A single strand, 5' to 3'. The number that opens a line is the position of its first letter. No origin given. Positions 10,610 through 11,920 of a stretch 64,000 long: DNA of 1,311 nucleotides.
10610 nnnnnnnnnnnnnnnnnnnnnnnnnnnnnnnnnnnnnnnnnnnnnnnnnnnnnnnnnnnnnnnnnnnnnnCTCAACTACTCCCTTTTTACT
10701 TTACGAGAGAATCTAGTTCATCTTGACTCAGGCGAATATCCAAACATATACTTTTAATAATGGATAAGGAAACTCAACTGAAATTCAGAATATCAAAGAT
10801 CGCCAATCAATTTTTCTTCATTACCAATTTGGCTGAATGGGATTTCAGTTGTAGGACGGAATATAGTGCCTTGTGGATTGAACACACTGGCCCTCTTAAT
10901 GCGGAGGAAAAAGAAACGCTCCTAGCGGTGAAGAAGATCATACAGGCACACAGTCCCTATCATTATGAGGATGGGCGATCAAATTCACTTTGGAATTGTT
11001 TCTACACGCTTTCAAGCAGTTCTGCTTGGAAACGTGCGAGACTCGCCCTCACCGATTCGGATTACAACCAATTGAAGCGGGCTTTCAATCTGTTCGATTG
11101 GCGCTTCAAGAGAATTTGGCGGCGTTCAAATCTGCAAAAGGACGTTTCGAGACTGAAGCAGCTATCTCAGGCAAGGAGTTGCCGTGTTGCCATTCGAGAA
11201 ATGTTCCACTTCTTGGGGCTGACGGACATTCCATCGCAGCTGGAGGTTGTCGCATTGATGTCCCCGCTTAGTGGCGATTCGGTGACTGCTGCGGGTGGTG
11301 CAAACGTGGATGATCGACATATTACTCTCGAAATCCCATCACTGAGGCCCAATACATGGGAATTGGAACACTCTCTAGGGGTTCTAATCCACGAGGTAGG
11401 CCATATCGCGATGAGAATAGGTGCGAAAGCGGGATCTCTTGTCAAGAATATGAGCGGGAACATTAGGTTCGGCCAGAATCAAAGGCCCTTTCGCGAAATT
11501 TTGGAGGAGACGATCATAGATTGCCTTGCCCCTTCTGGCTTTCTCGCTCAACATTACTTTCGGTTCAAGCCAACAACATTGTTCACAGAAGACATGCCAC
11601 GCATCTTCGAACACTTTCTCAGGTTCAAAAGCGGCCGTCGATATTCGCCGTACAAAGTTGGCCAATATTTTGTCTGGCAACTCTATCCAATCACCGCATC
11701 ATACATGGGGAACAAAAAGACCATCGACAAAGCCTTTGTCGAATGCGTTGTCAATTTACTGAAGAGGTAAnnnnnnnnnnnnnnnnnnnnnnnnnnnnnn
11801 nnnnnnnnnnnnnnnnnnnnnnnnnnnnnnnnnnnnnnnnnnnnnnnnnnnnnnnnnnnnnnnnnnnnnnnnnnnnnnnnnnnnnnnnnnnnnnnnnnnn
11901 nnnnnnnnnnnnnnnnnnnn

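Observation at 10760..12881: Radical-SAM/SPASM enzyme with an atypical CX3CX3C cluster, convergent with an HExxH protein; no precursor peptide found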

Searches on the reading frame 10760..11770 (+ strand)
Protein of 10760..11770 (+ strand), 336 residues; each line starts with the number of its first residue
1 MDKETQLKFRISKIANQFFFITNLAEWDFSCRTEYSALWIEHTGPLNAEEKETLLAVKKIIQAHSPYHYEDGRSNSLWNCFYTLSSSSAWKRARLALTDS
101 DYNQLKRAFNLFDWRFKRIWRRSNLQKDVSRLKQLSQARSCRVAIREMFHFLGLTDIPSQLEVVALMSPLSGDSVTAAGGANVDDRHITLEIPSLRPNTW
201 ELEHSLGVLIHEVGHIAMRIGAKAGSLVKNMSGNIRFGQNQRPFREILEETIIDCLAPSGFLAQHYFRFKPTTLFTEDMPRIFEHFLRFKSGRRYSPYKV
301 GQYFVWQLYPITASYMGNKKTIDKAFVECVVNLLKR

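Call 3: search_protein_families(library=pfam, proteins=[window:10760-11770:+], max_evalue=0.01)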
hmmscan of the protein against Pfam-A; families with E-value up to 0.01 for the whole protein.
window:10760-11770:+ (336 aa): 0 families

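Call 4: search_protein_families(library=ncbifam, proteins=[window:10760-11770:+], max_evalue=0.01)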
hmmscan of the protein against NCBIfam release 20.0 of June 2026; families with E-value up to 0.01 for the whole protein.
window:10760-11770:+ (336 aa): 0 families

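Call 6: search_protein_families(library=padloc, proteins=[window:10760-11770:+], max_evalue=0.01)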
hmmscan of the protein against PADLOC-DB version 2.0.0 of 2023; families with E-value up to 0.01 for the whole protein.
window:10760-11770:+ (336 aa): 0 families

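Call 16: find_homologous_proteins(query=window:10760-11770:+)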
Query window:10760-11770:+ (336 aa): 11 proteins with E <= 0.001 among 1159 candidates.
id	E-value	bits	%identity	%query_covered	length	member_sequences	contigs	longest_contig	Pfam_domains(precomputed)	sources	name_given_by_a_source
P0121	1.0e-228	776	100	100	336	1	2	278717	-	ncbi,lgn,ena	-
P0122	1.8e-77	279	38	98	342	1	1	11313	-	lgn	-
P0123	1.6e-64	236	36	98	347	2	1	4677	-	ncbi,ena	-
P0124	3.4e-64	235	37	99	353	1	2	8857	-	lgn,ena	-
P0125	2.1e-63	232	36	98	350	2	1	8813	-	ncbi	ncbi:MAG: hypothetical protein AB1465_05970 [Patescibacteria group bacterium]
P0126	2.6e-63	232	36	99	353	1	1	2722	-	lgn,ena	-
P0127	2.9e-62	229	35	98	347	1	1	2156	-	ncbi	-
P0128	5.1e-62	228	35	98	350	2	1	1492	-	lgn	-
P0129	8.1e-60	221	33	97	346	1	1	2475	-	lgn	-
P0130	5.8e-56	208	36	98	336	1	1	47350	-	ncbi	ncbi:MAG: hypothetical protein AB1643_03225 [Patescibacteria group bacterium]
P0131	6.4e-51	191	33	98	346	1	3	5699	-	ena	-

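Call 17: find_encoding_contigs(protein=P0121, flank=3000, max_places=3)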
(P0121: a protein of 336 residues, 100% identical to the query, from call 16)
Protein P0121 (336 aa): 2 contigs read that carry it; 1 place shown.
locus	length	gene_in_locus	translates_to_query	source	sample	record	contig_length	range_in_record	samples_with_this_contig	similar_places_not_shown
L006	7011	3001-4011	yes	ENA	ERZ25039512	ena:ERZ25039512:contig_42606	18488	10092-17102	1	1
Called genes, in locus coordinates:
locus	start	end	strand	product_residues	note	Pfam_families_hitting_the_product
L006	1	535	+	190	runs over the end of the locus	-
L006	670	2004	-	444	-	PF02534:T4SS-DNA_transf (faint), PF10412:TrwB_AAD_bind, PF12696:TraG-D_C (weak)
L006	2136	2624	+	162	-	-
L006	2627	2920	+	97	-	PF08845:SymE_toxin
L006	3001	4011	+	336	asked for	-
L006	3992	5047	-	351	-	PF04055:Radical_SAM, PF13186:SPASM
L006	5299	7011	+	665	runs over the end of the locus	PF02463:SMC_N (weak), PF13304:AAA_21 (weak)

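Call 18: find_encoding_contigs(protein=P0122, flank=6000, max_places=2)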
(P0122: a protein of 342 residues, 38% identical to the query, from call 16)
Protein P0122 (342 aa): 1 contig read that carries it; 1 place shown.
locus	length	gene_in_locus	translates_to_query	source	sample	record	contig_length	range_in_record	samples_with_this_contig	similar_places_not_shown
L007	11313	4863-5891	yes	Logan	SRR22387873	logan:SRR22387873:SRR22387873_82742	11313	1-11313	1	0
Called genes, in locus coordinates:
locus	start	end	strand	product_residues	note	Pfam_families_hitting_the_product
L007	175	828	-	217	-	-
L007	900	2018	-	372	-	PF13353:Fer4_12 (faint), PF04055:Radical_SAM, PF13186:SPASM (weak)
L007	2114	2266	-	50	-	-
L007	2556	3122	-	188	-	PF20720:nSTAND3 (faint), PF02223:Thymidylate_kin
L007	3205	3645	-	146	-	PF00293:NUDIX, PF14815:NUDIX_4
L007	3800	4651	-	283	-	PF04055:Radical_SAM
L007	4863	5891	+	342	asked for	-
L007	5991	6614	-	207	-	-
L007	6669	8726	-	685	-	-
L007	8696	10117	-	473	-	PF13366:PDDEXK_3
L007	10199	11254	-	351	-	PF00404:Dockerin_1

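Call 19: find_encoding_contigs(protein=P0130, flank=6000, max_places=2)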
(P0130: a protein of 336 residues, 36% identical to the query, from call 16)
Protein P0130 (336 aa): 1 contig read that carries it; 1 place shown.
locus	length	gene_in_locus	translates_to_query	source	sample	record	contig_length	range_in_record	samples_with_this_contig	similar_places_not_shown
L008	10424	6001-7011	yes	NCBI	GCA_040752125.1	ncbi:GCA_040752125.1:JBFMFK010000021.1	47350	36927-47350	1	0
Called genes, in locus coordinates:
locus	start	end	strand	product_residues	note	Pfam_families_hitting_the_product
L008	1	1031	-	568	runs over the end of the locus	PF05157:MshEN, PF00437:T2SSE, PF13173:AAA_14 (faint)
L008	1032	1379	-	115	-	-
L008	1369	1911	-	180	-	-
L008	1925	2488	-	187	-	-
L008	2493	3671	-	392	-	PF06723:MreB_Mbl (faint), PF11104:PilM_2, PF14450:FtsA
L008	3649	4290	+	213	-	PF18912:DZR_2 (weak), PF00156:Pribosyltran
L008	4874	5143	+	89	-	PF01527:HTH_Tnp_1, PF13384:HTH_23 (weak), PF13518:HTH_28 (faint)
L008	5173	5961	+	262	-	PF00665:rve, PF13333:rve_2 (faint), PF13683:rve_3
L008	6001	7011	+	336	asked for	-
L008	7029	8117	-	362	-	PF04055:Radical_SAM, PF13186:SPASM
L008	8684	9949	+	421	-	PF00675:Peptidase_M16 (weak)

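Call 20: find_encoding_contigs(protein=P0125, flank=6000, max_places=2)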
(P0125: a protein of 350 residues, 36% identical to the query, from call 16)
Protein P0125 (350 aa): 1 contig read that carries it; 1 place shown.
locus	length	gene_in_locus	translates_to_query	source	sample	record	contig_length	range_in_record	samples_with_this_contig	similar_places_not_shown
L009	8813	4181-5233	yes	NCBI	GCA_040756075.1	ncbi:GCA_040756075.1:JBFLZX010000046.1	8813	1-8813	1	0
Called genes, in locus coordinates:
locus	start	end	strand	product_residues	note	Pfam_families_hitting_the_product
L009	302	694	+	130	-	-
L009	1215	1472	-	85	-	-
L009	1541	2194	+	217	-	PF13485:Peptidase_MA_2 (weak)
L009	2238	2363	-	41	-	-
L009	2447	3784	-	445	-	PF04055:Radical_SAM, PF13353:Fer4_12 (weak), PF13186:SPASM (weak)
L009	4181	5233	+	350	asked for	-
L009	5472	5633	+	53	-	-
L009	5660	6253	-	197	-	PF09825:BPL_N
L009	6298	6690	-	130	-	PF13186:SPASM (weak)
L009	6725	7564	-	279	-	PF04055:Radical_SAM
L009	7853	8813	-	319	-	PF00005:ABC_tran, PF02463:SMC_N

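Call 36: predict_structure(alignment_id=A5)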
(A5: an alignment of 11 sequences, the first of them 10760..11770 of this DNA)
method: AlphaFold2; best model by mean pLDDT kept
length: 336 residues; sequences in the alignment: 11
mean_pLDDT: 86.9   pTM: 0.87
mean pLDDT of the five models: 86.9, 86.8, 86.4, 86.0, 67.7
residues with pLDDT >= 90: 194; 70-90: 106; 50-70: 26; < 50: 10
segments of 3 or more residues with pLDDT < 50: 67-73, 239-241
pLDDT, mean of each block of 10 residues (from residue 1): 85 95 78 85 96 95 63 64 92 93 97 96 93 93 94 91 94 85 83 88 92 91 85 62 75 92 87 72 89 83 90 95 93 86
secondary structure, 60 per line:
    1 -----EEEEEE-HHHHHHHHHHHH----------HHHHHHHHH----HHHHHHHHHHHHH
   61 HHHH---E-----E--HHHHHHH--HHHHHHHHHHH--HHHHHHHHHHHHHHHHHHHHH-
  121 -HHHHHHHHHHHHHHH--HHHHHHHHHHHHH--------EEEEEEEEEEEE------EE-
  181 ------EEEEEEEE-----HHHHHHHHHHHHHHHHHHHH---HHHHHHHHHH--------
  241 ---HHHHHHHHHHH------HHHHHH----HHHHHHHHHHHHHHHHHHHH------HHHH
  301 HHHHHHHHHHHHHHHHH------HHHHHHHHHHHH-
elements in order: E6-11 H13-24 H35-43 H48-64 H77-83 H86-96 H99-119 H122-136 H139-151 E160-171 E187-194 H200-219 H223-232 H244-254 H261-266 H271-290 H297-317 H324-335

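Call 40: fold_search(model_id=the predicted structure, library=pdb)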
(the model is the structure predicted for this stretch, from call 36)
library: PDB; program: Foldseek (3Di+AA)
matches with E <= 10: 110; with E <= 0.001: 0
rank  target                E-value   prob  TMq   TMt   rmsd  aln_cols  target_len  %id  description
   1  7xyo_A                2.1e-01  0.63  0.30  0.21   8.2       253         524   15  Crystal Structure of a M61 aminopeptidase family member from Myxococcus fulvus (released 2023-06-07)
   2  6yxx_E3               6.4e-01  0.08  0.16  0.15  16.8       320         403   12  State A of the Trypanosoma brucei mitoribosomal large subunit assembly intermediate (released 2020-10-14)
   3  8pk6_E                7.4e-01  0.05  0.12  0.16  19.0       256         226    7  INTS13 complex with ZNF655 (released 2024-07-03)
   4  6w2y_B                7.8e-01  0.03  0.11  0.07  21.8       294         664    9  CryoEM Structure of GABAB1b Homodimer (released 2020-07-01)
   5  9r85_A                9.1e-01  0.07  0.15  0.08  21.0       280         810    8  Cryo-EM structure of the E3 ligase HECTD3 conjugated to ubiquitin (released 2026-01-28)
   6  9r8t                  1.0e+00  0.05  0.13  0.07  20.7       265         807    9  Cryo-EM structure of the E3 ligase HECTD3 (released 2026-01-28)
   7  6gyf_A                1.5e+00  0.03  0.09  0.09  17.9       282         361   13  Crystal structure of NadR protein in complex with NR (released 2019-07-10)
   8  8suw_B                2.2e+00  0.02  0.09  0.08  15.7       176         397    6  E. coli SIR2-HerA complex (dodecamer SIR2 bound 4 protomers of HerA) (released 2024-03-27)
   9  6mdw                  2.3e+00  0.09  0.16  0.25   9.3       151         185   10  Mechanism of protease dependent DPC repair (released 2019-04-10)
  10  2dw1_A                2.7e+00  0.08  0.15  0.13   7.1       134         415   10  Crystal structure of VAP2 from Crotalus atrox venom (Form 2-2 crystal) (released 2007-07-10)
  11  9wuf                  3.0e+00  0.13  0.19  0.06   6.1       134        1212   13  Cryo-EM structure of Upx (released 2026-02-11)
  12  6gye_B                3.1e+00  0.02  0.10  0.09  17.8       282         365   13  Crystal structure of NadR protein in complex with NR (released 2019-07-10)
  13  5zma_A                3.3e+00  0.02  0.11  0.13  14.7       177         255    8  Structural basis for an allosteric Eya2 phosphatase inhibitor (released 2019-06-05)
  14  9i6i_E                3.3e+00  0.02  0.10  0.12  16.7       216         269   12  Room-temperature structure of KR2 rhodopsin in pentameric form at 85% relative humidity (released 2025-07-16)
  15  6r5c_A                3.4e+00  0.07  0.18  0.26   9.5       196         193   12  Crystal structure of PPEP-1(W103F/E143A/Y178F) in complex with substrate peptide Ac-EVNPPVP-CONH2 (released 2019-06-12)
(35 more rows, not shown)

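Call 41: search_protein_representatives(alignment_id=A5)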
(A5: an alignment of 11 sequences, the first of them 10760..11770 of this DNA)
Query: 11 sequences, 345 profile positions. Proteins with E-value up to 0.001 (for the whole library): 489; up to 1e-10: 367; up to 1e-30: 146. The best 150 are listed.
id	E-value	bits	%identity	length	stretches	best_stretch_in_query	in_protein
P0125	2.5e-165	566.2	-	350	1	1-343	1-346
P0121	2.8e-135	467.4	-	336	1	2-340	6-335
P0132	5.9e-112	390.7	-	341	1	1-344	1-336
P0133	6.9e-109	380.6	-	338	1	1-342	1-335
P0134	1.7e-105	369.5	-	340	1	1-341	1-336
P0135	5.0e-101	354.8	-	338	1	3-340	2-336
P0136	4.3e-100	351.7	-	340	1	1-339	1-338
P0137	4.9e-98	344.9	-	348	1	1-339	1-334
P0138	4.3e-96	338.5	-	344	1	1-343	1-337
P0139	8.5e-94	331.0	-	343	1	1-344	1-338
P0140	1.8e-93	330.0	-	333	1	1-340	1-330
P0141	1.3e-88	313.9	-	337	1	1-341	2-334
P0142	6.4e-87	308.4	-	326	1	1-343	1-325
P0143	1.1e-86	307.6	-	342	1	1-342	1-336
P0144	7.1e-84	298.4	-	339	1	1-338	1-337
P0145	9.2e-84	298.0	-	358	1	1-341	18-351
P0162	8.3e-69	248.8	-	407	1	1-344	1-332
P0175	6.6e-59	216.3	-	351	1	2-339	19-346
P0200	7.4e-48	179.9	-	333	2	1-295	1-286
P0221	8.6e-43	163.3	-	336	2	4-270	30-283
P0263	3.1e-32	128.6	-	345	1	1-340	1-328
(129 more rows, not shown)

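Call 43: search_protein_families(library=pfam, proteins=[window:10760-11770:+, P0125, P0132, P0145, P0162, P0175, P0200, P0221, P0263], max_evalue=1)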
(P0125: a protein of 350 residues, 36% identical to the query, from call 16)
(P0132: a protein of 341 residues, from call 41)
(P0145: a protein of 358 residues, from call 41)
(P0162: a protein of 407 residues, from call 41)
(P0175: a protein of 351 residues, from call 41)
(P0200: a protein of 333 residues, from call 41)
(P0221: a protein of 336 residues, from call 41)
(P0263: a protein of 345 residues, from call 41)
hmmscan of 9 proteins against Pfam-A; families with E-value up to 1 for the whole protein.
window:10760-11770:+ (336 aa): 1 family
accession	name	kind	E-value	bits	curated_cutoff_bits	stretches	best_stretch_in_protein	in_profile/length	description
PF07197.17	DUF1409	-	0.25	11.6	29.2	0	220-268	2-47/48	Protein of unknown function (DUF1409)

P0125 (350 aa): 3 families
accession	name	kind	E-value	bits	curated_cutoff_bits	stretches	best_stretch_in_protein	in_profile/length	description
PF10263.15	SprT-like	-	0.017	15.4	25.6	1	175-217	31-74/108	SprT-like family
PF02431.20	Chalcone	-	0.13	12.1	27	1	30-62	103-135/203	Chalcone-flavanone isomerase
PF13203.12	DUF2201_N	-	0.27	11.3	23.2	1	197-220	53-76/271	Putative metallopeptidase domain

P0132 (341 aa): 2 families
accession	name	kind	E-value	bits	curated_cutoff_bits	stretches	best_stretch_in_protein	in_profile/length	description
PF10263.15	SprT-like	-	0.0052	17.1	25.6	1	139-213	3-76/108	SprT-like family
PF24988.1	NEW1_HB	-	0.15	12.7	27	0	132-155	48-71/87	NEW1 helical bundle domain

P0145 (358 aa): 1 family
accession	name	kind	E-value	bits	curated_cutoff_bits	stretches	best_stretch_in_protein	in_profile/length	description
PF13688.12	Reprolysin_5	-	0.17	12.5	27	0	142-227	75-152/196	Metallo-peptidase family M12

P0162 (407 aa): 0 families

P0175 (351 aa): 2 families
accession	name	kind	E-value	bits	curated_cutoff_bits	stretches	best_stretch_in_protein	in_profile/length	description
PF00385.30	Chromo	-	0.024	15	25.1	1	96-135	3-35/53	Chromo (CHRromatin Organisation MOdifier) domain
PF25642.1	DUF7944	-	0.078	14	27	1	114-164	24-74/82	Domain of unknown function (DUF7944)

P0200 (333 aa): 1 family
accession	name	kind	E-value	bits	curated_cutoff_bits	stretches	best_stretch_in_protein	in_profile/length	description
PF08469.15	NPHI_C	-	0.14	12.6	22.3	1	207-246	22-60/148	Nucleoside triphosphatase I C-terminal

P0221 (336 aa): 2 families
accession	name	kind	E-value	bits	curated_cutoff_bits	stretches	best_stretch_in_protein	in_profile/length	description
PF10004.14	DUF2247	-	0.024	14.8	25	1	53-96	80-125/158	Uncharacterized protein conserved in bacteria (DUF2247)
PF14832.11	Tautomerase_3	-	0.31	11.7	25.7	0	26-45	36-55/138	Putative oxalocrotonate tautomerase enzyme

P0263 (345 aa): 1 family
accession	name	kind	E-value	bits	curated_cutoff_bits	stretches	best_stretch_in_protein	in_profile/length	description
PF24975.1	UBA_Rad5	-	0.41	11.3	27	1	287-309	14-36/40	Fungal Rad5 UBA-like domain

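Call 47: search_protein_families(library=ncbifam, proteins=[P0125, P0132], max_evalue=1)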
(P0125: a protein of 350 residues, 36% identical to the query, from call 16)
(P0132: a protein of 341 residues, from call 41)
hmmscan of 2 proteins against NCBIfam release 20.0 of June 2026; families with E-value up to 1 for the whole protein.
P0125 (350 aa): 1 family
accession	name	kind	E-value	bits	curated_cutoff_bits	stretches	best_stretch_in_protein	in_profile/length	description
TIGR01767.2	MTRK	equivalog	0.026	13.6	275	1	88-137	281-334/401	S-methyl-5-thioribose kinase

P0132 (341 aa): 1 family
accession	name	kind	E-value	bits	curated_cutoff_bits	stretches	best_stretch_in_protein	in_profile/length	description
TIGR01767.2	MTRK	equivalog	0.056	12.5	275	1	87-143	282-338/401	S-methyl-5-thioribose kinase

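Call 59: list_cluster_members(proteins=[P0121, P0001, P0287, P0286])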
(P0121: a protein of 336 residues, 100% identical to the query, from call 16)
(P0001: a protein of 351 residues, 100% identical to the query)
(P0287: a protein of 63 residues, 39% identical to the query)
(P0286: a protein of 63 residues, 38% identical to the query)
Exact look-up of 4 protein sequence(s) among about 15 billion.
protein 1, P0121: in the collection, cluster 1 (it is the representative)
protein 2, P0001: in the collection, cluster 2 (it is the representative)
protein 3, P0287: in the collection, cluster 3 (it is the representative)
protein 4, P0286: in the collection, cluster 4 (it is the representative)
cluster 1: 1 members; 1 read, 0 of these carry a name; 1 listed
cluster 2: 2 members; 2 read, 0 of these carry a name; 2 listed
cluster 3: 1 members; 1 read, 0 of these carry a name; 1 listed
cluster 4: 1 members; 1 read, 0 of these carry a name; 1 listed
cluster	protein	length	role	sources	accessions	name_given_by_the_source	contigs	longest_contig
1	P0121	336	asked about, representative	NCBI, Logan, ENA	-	-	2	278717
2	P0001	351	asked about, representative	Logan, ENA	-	-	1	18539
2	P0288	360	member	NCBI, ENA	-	-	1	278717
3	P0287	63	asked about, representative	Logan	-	-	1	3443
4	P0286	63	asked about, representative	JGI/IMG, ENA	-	-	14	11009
